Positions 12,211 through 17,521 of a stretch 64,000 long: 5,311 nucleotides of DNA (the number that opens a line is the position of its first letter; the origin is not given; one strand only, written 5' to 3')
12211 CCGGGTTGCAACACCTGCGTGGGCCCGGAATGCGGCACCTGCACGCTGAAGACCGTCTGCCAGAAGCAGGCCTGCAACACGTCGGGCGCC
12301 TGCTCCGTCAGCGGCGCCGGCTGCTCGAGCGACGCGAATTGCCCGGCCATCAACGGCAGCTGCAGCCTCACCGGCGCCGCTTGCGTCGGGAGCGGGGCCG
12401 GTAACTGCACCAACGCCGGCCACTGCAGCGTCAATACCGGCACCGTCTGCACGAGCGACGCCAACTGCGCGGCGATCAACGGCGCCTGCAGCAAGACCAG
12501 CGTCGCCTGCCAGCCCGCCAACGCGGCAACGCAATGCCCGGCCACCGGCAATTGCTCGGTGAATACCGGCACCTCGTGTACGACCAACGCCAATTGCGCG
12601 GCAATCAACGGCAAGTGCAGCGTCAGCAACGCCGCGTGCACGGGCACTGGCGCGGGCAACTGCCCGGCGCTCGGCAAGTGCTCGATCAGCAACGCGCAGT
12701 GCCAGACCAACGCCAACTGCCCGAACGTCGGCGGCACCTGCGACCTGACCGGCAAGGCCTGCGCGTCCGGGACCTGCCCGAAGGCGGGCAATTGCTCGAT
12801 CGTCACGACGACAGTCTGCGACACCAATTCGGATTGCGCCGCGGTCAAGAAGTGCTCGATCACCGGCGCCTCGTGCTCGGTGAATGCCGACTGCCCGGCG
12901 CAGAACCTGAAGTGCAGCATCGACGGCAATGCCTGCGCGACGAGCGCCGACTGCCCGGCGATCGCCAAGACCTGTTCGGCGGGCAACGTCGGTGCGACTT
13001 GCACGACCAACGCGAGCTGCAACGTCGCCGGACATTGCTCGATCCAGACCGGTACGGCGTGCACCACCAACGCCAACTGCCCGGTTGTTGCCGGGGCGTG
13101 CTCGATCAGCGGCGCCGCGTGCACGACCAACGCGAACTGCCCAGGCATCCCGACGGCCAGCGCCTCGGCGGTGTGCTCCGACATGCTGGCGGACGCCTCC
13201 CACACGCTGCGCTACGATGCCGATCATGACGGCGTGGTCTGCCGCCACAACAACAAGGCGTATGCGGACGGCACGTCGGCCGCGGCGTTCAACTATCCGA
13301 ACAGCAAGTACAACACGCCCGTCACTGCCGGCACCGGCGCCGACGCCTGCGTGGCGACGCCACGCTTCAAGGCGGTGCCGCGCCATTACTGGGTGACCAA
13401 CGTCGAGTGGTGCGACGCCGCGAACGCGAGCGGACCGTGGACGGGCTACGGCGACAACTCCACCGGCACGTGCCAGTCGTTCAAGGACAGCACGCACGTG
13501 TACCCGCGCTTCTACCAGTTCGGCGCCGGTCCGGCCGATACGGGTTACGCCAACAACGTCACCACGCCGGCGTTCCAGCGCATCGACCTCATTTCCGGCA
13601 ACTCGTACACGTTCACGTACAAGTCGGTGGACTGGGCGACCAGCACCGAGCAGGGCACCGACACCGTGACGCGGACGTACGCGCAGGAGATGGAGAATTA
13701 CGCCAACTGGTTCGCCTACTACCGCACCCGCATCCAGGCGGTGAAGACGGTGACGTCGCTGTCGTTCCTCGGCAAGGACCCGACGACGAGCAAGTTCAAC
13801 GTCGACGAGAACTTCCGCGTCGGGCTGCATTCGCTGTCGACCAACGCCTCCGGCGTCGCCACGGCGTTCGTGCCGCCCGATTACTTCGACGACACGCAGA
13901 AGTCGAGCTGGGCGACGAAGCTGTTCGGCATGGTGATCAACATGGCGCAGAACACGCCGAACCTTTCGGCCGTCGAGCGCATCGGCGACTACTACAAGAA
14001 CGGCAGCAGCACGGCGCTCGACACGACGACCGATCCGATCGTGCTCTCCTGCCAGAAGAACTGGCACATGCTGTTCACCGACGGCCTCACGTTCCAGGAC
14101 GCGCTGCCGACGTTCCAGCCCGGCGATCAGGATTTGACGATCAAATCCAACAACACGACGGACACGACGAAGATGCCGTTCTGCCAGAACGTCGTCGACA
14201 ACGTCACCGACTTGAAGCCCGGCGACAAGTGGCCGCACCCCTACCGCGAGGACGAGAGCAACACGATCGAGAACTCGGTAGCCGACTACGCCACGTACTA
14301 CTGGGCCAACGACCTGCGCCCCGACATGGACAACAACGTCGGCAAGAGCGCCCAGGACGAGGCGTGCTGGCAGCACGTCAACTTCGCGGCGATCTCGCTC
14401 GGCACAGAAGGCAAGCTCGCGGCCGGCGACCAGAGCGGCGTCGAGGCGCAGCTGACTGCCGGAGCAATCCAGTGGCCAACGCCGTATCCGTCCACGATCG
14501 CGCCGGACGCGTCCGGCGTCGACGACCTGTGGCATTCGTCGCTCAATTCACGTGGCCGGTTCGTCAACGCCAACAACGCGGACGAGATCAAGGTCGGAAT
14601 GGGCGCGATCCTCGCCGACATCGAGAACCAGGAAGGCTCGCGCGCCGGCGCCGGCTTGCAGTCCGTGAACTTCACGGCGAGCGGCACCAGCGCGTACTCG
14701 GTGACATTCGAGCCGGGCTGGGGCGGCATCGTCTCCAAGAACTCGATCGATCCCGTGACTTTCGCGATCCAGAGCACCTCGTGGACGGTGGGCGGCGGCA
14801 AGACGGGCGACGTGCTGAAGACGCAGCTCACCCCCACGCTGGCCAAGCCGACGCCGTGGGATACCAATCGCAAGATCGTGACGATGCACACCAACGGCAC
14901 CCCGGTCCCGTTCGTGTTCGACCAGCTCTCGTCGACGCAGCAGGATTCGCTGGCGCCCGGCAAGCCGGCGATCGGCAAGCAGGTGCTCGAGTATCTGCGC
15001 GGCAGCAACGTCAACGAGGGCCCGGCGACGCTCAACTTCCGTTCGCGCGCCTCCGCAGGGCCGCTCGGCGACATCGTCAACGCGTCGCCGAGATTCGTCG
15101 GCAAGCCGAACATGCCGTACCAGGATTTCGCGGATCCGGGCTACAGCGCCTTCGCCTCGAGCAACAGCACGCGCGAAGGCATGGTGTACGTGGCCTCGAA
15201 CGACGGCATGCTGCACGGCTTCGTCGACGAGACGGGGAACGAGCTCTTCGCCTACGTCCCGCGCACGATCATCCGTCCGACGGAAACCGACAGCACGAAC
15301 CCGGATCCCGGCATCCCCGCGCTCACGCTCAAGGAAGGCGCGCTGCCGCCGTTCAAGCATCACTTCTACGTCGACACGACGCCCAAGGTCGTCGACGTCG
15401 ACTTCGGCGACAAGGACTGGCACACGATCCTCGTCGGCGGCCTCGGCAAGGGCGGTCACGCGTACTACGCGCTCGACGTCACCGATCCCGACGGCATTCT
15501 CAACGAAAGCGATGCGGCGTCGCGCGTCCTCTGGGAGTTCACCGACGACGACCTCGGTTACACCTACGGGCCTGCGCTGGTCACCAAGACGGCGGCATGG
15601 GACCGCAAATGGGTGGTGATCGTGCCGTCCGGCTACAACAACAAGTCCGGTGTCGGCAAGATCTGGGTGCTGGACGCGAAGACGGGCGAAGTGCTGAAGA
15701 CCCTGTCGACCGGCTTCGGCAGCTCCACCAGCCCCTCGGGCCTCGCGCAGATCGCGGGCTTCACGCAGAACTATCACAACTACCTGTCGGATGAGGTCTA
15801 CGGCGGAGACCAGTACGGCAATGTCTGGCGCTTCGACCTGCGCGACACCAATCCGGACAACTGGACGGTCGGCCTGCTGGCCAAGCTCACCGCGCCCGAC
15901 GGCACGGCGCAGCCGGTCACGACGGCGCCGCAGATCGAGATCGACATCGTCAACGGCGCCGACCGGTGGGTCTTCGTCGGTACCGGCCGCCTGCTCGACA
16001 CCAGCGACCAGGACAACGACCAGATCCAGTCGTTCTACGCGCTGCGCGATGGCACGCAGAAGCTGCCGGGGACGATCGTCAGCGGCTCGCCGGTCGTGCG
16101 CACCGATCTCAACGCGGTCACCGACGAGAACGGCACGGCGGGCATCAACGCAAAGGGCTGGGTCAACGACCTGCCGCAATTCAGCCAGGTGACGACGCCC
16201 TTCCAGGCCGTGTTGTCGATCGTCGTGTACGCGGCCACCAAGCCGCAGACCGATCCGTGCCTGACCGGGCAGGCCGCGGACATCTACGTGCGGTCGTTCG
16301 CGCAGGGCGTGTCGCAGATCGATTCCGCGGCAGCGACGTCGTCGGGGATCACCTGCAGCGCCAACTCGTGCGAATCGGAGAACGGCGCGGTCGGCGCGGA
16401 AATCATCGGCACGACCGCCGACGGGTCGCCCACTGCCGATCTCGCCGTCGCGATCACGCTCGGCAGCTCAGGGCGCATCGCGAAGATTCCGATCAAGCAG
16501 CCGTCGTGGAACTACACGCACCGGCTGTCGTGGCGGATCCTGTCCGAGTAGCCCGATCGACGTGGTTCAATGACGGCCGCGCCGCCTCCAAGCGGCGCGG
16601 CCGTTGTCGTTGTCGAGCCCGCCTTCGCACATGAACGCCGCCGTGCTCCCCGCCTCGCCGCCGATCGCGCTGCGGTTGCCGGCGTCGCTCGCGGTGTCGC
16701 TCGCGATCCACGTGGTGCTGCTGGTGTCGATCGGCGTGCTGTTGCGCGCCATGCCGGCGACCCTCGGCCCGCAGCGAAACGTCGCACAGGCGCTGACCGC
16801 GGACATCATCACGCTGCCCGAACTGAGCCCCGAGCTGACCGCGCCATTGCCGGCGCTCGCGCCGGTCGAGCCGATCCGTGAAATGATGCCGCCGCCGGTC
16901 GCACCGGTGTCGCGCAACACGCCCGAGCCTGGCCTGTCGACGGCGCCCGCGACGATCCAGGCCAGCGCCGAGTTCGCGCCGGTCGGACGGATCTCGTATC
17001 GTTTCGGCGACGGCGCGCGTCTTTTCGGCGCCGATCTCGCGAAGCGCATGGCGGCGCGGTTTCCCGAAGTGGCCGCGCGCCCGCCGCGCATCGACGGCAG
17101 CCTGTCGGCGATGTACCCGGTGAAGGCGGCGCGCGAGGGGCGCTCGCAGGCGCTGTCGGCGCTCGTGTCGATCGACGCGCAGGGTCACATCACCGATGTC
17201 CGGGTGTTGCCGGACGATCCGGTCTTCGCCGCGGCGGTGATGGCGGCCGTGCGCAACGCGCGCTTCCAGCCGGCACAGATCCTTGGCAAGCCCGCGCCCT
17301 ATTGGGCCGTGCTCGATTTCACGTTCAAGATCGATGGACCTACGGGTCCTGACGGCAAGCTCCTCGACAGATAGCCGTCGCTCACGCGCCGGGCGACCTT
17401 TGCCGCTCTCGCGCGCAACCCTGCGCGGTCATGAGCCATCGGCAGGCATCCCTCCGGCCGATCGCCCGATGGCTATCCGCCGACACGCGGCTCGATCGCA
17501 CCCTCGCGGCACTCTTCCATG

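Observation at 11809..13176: About 456-residue, about 67-cysteine two-tier repeat array inserted in the vWA-like head of PilY1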

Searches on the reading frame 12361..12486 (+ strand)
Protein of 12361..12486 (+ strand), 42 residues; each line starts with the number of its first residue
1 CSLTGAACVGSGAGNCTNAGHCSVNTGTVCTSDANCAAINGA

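Call 44: search_solved_structures(query=A3, max_evalue=10, show_alignments=3)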
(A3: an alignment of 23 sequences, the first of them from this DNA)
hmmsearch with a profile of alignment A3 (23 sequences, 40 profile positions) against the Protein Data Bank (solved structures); distinct sequences matched with E-value up to 10: 1.
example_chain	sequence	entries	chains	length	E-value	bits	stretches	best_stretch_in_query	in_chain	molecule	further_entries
2jmv_A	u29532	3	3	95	5.2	10.2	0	6-26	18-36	Scytovirin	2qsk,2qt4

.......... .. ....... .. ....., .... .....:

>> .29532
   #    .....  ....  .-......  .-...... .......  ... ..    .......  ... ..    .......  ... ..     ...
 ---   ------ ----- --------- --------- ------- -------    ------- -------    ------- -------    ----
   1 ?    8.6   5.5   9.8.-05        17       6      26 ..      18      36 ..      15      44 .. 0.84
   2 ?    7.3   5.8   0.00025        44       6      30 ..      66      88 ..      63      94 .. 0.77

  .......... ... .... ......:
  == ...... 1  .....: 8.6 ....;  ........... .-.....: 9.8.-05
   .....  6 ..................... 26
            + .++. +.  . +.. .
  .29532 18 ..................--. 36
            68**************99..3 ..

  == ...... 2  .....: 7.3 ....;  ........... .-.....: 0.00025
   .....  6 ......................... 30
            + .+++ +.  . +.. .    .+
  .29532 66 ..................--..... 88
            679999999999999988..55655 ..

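Call 53: search_protein_representatives(alignment_id=A3)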
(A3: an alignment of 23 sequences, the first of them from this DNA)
Query: 23 sequences, 40 profile positions. Proteins with E-value up to 0.001 (for the whole library): 42; up to 1e-10: 11; up to 1e-30: 2. The best 42 are listed.
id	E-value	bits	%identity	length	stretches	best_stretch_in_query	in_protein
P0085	5.2e-87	301.5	-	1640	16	1-39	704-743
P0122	2.8e-33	129.6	-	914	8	1-40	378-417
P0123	1.4e-22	95.3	-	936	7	1-39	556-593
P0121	9.4e-21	89.5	-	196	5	1-38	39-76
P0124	8.1e-17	76.9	-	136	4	1-40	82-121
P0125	8.9e-14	67.1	-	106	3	1-40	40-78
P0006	1.8e-13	66.2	-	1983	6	1-38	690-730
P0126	2.9e-13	65.5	-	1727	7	1-40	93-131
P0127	7.3e-12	61.0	-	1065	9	11-38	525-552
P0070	2.6e-11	59.2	-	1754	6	1-39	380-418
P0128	3.1e-11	59.0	-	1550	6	4-36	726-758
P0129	6.1e-10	54.9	-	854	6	1-40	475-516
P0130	8.3e-10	54.4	-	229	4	11-37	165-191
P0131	2.0e-09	53.2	-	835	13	5-35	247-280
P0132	2.5e-09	52.9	-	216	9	1-35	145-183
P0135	4.2e-08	49.0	-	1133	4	10-36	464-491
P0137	9.9e-07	44.6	-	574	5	17-35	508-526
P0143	2.1e-05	40.4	-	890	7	1-35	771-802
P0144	3.7e-05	39.5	-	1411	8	1-36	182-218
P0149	9.3e-05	38.3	-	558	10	1-37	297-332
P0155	7.8e-04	35.3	-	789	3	1-40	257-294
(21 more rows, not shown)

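Call 55: search_protein_families(library=pfam, proteins=[P0127, P0137, P0143, P0155, P0135, P0126, P0144, P0149], max_evalue=0.1)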
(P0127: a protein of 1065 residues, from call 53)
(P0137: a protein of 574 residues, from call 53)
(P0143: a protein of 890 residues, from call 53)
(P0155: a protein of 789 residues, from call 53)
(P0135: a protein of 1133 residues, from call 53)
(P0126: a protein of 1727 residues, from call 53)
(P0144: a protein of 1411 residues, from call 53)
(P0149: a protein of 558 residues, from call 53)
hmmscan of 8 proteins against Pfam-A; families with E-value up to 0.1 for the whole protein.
P0127 (1065 aa): 0 families

P0137 (574 aa): 1 family
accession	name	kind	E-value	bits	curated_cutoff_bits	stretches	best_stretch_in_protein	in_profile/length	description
PF23416.1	DUF7107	-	0.08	13.7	24.6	0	373-415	2-45/48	Domain of unknown function (DUF7107)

P0143 (890 aa): 0 families

P0155 (789 aa): 1 family
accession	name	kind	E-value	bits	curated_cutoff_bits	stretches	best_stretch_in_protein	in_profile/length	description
PF07963.17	N_methyl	-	0.00023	21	21.2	1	11-33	4-26/27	Prokaryotic N-terminal methylation motif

P0135 (1133 aa): 4 families
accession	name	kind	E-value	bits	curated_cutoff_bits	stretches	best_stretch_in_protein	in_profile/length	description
PF05567.17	T4P_PilY1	-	0.00023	20.6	28.1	1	959-1110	1-140/411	PilY1 beta-propeller domain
PF21164.2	Dumpy_DPY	-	0.009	16.4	27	1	521-535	3-17/24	Dumpy, DPY module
PF12743.12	ESR1_C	-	0.053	13.7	22.3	0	253-275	11-33/44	Oestrogen-type nuclear receptor final C-terminal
PF02294.24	7kD_DNA_binding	-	0.065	13.7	25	0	945-966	10-31/58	7kD DNA-binding domain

P0126 (1727 aa): 1 family
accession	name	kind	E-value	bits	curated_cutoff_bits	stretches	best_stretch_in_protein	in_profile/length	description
PF05567.17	T4P_PilY1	-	0.00031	20.2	28.1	1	1181-1334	1-149/411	PilY1 beta-propeller domain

P0144 (1411 aa): 1 family
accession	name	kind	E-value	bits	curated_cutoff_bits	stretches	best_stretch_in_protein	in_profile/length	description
PF05567.17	T4P_PilY1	-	8.2e-11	41.9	28.1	1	914-1188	1-281/411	PilY1 beta-propeller domain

P0149 (558 aa): 1 family
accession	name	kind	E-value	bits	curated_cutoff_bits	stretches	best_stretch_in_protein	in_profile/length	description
PF21164.2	Dumpy_DPY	-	0.017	15.5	27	1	343-361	4-22/24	Dumpy, DPY module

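Call 57: search_protein_families(library=ncbifam, proteins=[P0127, P0137, P0143, P0155, P0135, P0126, P0149], max_evalue=0.1)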
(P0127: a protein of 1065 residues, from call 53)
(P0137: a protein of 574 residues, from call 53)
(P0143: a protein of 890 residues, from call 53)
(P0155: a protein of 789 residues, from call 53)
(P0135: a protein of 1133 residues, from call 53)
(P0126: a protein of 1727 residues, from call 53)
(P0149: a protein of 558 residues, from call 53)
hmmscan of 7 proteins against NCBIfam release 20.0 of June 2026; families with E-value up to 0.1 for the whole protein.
P0127 (1065 aa): 1 family
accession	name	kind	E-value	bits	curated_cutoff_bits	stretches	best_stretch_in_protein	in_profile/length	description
NF033662.1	acid_disulf_rpt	repeat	3e-05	23.7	41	2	149-170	6-27/32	acidic double-disulfide repeat-containing protein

P0137 (574 aa): 0 families

P0143 (890 aa): 1 family
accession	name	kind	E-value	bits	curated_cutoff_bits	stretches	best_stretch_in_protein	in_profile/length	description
TIGR04201.1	Myxo_Cys_RPT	repeat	0.029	14.5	25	1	435-447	5-17/22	Cys-rich repeat-containing protein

P0155 (789 aa): 6 families
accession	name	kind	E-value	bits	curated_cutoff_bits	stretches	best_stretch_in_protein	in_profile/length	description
TIGR01710.1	typeII_sec_gspG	equivalog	0.00083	19.4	88.85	1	12-72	1-61/134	type II secretion system major pseudopilin GspG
TIGR02532.1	IV_pilin_GFxxxE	domain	0.0015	18.3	16.3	1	12-32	2-22/24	prepilin-type N-terminal cleavage/methylation domain-containing protein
TIGR02599.1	TIGR02599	subfamily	0.0038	16.5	256.5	1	13-45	1-33/361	Verru_Chthon cassette protein C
NF040999.1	pilin_ComGC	equivalog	0.0055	16.9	75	1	12-42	2-29/84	competence type IV pilus major pilin ComGC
NF007848.0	PRK10557.1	equivalog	0.042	13.2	120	1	7-56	6-55/192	prepilin peptidase-dependent protein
NF041013.1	T4P_ComGE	equivalog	0.052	13.7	49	1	12-42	4-31/83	competence type IV pilus minor pilin ComGE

P0135 (1133 aa): 2 families
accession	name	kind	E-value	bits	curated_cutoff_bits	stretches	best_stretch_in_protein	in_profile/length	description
TIGR04201.1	Myxo_Cys_RPT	repeat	0.00054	20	25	2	482-495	4-17/22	Cys-rich repeat-containing protein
NF045555.1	Sul7d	equivalog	0.045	13.7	100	0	944-966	11-33/61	Sul7d family chromatin protein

P0126 (1727 aa): 1 family
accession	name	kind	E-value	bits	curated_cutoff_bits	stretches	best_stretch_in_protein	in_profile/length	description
NF033757.1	gliding_CglB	equivalog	1.8e-10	40.4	200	1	930-1050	188-327/402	adventurous gliding motility lipoprotein CglB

P0149 (558 aa): 1 family
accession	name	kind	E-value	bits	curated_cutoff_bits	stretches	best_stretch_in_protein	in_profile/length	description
TIGR04200.2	targ_of_XrtJ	subfamily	0.016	15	40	1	4-47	5-44/57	PExPT-CTERM protein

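Call 76: search_protein_families(library=pfam, proteins=[P0122, P0123], max_evalue=0.01)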
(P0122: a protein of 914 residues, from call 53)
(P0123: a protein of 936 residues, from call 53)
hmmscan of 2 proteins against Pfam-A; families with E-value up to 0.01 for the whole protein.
P0122 (914 aa): 0 families

P0123 (936 aa): 0 families

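Call 78: search_protein_families(library=pfam, alignment_id=A3, max_evalue=10)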
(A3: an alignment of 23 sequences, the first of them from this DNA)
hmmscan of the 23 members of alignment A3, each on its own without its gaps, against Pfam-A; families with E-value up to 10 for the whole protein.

A. member 1, seq(42 aa): 1 family
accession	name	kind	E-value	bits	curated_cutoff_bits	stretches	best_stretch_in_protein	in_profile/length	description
PF22906.1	GULLO2-like_3rd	-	0.079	13.1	27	2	7-31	3-27/40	L-gulonolactone oxidase 2-like, C-terminal domain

B. families by the number of members that match (of 23 scanned): 30 families (the first 25 are shown)
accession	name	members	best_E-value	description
PF12947.13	EGF_3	8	0.013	EGF domain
PF00095.26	WAP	7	0.0017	WAP-type (Whey Acidic Protein) 'four-disulfide core'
PF07127.16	Nodulin_late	7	0.11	Late nodulin domain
PF21164.2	Dumpy_DPY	6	0.018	Dumpy, DPY module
PF14608.12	zf-CCCH_2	4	0.29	RNA-binding, Nab2-type zinc finger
PF08093.16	Toxin_23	3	0.0015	Magi 5 toxic peptide family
PF23416.1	DUF7107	3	0.014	Domain of unknown function (DUF7107)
PF17557.7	Conotoxin_I2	3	0.43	I2-superfamily conotoxins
PF07016.16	CRAM_rpt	2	0.083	Cysteine-rich acidic integral membrane protein precursor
PF07473.16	Toxin_11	2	0.91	Spasmodic peptide gm9a; conotoxin from Conus species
PF08116.16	Toxin_29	2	4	PhTx neurotoxin family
PF15270.11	ACI44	1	0.0041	Metallo-carboxypeptidase inhibitor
PF02420.20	AFP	1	0.055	Insect antifreeze protein repeat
PF22906.1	GULLO2-like_3rd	1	0.079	L-gulonolactone oxidase 2-like, C-terminal domain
PF04706.18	Dickkopf_N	1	0.084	Dickkopf N-terminal cysteine-rich region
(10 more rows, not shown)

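Call 79: search_protein_families(library=ncbifam, alignment_id=A3, max_evalue=10)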
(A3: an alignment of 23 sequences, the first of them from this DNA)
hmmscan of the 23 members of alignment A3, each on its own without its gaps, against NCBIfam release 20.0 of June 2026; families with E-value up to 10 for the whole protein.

A. member 1, seq(42 aa): 1 family
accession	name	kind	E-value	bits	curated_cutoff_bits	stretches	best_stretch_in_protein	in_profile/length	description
TIGR04333.1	Clo7Bot_mod_Cys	subfamily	9.8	6.1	31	1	8-23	16-33/34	Clo7bot family Cys-rich peptide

B. families by the number of members that match (of 23 scanned): 4 families
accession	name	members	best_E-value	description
TIGR04201.1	Myxo_Cys_RPT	10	0.014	Cys-rich repeat-containing protein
NF000539.0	plantaricin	2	0.61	plantaricin C family lantibiotic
TIGR04333.1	Clo7Bot_mod_Cys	2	7.6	Clo7bot family Cys-rich peptide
TIGR02659.1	TTQ_MADH_Lt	1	0.49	methylamine dehydrogenase (amicyanin) small subunit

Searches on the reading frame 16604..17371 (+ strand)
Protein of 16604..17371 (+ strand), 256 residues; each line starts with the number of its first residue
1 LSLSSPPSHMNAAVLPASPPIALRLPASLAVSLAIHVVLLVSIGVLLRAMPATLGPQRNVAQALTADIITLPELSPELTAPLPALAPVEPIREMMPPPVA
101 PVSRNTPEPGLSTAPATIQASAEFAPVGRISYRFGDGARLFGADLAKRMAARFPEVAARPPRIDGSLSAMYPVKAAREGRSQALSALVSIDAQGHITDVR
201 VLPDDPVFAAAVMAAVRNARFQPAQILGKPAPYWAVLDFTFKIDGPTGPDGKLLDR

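Call 69: search_protein_families(library=pfam, proteins=[window:16604-17371:+], max_evalue=0.01)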
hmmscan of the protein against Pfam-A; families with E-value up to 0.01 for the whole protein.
window:16604-17371:+ (256 aa): 1 family
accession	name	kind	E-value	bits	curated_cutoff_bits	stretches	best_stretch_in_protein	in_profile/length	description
PF03544.19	TonB_C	-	4.3e-10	40.3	24.6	1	171-243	5-79/79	Gram-negative bacterial TonB protein C-terminal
